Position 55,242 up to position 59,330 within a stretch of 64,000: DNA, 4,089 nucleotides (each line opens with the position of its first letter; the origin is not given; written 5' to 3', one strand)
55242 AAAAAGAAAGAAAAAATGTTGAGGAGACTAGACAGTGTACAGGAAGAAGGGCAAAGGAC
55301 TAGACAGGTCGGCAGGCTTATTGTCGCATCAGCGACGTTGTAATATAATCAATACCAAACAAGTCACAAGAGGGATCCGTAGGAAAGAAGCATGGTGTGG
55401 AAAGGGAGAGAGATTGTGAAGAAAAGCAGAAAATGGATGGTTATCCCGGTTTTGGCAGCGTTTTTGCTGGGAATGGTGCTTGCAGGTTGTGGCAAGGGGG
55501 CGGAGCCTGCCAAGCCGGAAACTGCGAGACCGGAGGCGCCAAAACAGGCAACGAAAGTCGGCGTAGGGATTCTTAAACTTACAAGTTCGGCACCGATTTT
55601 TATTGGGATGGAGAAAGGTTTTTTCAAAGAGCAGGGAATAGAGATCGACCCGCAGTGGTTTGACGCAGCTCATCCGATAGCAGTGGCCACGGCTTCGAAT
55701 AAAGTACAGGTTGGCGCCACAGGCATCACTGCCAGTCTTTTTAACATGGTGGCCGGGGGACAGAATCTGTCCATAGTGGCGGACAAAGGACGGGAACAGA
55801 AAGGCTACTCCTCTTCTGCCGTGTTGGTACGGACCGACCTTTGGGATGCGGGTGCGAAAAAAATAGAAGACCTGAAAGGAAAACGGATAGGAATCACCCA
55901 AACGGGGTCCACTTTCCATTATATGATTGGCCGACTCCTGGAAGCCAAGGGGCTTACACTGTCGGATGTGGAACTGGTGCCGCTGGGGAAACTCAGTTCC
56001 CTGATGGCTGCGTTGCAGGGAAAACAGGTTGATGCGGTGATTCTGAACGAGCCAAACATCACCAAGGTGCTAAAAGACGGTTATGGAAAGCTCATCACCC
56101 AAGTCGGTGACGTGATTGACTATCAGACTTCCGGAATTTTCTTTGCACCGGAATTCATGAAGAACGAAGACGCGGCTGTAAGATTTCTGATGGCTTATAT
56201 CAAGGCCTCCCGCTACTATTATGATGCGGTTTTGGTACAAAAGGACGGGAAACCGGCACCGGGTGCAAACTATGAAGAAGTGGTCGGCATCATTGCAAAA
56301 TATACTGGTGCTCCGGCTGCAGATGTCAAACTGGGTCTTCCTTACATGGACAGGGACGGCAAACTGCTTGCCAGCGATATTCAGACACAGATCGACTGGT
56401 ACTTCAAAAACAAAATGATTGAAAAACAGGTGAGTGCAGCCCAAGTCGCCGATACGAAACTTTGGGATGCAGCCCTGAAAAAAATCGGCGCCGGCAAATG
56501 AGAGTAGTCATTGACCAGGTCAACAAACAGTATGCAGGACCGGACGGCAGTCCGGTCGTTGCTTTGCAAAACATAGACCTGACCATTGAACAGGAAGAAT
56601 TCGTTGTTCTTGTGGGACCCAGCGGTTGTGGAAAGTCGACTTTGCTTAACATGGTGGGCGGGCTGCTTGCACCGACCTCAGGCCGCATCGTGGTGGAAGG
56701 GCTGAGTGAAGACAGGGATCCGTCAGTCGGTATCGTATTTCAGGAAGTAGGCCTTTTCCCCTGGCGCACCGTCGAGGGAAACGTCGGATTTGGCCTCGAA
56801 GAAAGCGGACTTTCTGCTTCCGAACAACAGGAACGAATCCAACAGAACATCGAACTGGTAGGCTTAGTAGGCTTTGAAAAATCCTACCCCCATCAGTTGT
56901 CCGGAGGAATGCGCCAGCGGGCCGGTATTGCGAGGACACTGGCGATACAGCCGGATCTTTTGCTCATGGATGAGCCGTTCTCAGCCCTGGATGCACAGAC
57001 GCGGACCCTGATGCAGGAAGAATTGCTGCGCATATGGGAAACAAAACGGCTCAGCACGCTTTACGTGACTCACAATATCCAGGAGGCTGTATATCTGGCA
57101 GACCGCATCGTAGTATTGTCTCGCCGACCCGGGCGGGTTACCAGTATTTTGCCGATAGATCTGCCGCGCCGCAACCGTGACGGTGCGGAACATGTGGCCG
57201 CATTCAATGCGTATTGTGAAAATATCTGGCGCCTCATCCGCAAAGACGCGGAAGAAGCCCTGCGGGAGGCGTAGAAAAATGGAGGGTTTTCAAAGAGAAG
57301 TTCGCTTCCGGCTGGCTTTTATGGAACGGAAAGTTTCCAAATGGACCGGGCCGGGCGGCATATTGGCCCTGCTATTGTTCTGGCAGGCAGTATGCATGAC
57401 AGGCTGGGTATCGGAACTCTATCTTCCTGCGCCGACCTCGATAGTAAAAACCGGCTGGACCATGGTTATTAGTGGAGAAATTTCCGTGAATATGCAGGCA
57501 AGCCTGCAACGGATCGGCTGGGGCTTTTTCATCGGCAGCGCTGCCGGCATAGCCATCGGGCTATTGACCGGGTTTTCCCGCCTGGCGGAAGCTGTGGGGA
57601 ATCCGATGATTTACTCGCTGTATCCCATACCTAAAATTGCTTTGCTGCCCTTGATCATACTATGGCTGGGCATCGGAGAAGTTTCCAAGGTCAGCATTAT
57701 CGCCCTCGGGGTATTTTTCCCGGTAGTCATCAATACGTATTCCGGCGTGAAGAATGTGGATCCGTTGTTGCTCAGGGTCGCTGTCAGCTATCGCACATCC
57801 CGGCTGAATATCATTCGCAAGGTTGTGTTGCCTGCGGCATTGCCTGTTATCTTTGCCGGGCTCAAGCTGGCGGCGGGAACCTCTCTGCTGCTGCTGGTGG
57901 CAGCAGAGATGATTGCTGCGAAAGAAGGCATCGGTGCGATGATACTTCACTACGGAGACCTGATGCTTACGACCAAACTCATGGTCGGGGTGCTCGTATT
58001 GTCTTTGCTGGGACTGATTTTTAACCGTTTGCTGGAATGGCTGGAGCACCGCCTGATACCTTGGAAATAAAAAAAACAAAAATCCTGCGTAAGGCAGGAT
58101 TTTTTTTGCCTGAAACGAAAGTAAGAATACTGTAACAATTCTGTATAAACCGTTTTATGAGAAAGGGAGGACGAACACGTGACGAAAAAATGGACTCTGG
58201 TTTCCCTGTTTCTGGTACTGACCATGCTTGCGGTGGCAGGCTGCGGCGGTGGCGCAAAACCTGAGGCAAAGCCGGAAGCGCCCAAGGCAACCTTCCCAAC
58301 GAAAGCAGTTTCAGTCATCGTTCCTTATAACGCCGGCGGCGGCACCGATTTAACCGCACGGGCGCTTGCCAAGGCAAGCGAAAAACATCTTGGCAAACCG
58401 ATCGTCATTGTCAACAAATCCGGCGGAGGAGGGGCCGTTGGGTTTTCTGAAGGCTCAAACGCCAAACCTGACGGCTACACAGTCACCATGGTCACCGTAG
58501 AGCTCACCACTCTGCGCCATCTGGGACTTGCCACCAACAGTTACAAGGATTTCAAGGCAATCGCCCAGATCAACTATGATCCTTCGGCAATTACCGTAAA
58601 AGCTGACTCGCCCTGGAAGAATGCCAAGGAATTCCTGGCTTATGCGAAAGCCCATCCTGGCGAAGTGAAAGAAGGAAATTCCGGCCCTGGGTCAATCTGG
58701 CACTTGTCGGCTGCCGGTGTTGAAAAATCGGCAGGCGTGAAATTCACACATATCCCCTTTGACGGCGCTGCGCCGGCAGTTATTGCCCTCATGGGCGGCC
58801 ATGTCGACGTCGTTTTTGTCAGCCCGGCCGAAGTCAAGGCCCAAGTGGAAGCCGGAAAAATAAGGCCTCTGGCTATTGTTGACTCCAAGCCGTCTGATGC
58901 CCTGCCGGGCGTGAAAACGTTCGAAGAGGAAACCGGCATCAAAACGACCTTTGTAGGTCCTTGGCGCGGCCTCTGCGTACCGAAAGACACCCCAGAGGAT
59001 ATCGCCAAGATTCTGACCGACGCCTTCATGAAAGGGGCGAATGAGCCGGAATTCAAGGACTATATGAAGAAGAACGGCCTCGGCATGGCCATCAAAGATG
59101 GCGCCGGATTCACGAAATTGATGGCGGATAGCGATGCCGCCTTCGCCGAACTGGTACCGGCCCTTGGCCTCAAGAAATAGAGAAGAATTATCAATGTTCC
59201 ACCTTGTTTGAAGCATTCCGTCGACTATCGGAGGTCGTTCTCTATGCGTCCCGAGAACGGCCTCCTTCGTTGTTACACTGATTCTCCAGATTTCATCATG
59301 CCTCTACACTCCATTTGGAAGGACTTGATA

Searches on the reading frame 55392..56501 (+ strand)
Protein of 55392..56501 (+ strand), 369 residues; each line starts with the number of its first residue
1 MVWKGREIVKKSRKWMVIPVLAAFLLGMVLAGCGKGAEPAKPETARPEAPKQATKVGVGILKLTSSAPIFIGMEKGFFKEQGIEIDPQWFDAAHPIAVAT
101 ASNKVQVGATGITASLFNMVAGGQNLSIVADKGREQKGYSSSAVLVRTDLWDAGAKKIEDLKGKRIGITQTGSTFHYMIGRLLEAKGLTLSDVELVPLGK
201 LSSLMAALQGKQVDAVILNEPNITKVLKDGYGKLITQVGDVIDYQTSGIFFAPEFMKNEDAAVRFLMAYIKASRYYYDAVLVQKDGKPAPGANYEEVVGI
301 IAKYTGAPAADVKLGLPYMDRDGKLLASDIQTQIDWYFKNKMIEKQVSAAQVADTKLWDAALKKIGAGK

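Call 82: search_protein_families(library=pfam, proteins=[window:55392-56501:+], max_evalue=0.00001)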
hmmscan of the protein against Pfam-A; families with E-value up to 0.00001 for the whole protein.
window:55392-56501:+ (369 aa): 3 families
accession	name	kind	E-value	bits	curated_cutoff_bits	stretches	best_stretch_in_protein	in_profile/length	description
PF09084.16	NMT1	-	5.6e-19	69.3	20.5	1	65-276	3-209/216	NMT1/THI5 like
PF13379.11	NMT1_2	-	2.9e-18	67.1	24.7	1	52-278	4-240/252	NMT1-like family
PF12974.12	Phosphonate-bd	-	4.8e-08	33.1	27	1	82-230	28-174/242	ABC transporter, phosphonate, periplasmic substrate-binding protein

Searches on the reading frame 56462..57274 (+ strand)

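Call 82: search_protein_families(library=pfam, proteins=[window:56462-57274:+], max_evalue=0.00001)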
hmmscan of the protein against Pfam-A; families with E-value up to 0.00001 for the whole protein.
window:56462-57274:+ (270 aa): 2 families
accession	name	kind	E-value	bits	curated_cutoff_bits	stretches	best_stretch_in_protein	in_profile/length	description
PF00005.33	ABC_tran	-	2.6e-33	116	25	1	35-173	1-136/137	ABC transporter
PF13304.12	AAA_21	-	3.2e-06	27.9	27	0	47-68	1-22/304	AAA domain, putative AbiEii toxin, Type IV TA system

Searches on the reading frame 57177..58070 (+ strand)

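Call 82: search_protein_families(library=pfam, proteins=[window:57177-58070:+], max_evalue=0.00001)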
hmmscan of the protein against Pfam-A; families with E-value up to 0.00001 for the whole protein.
window:57177-58070:+ (297 aa): 1 family
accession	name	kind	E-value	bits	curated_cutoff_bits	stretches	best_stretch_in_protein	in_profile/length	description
PF00528.27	BPD_transp_1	-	2.8e-24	86.3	26.4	1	124-293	1-182/184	Binding-protein-dependent transport system inner membrane component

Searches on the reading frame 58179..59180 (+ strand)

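Call 82: search_protein_families(library=pfam, proteins=[window:58179-59180:+], max_evalue=0.00001)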
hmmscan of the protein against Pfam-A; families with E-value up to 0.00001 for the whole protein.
window:58179-59180:+ (333 aa): 1 family
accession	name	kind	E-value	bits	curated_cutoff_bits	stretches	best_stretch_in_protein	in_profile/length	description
PF03401.19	TctC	-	1.9e-56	192.1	27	1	60-331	2-274/274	Tripartite tricarboxylate transporter family receptor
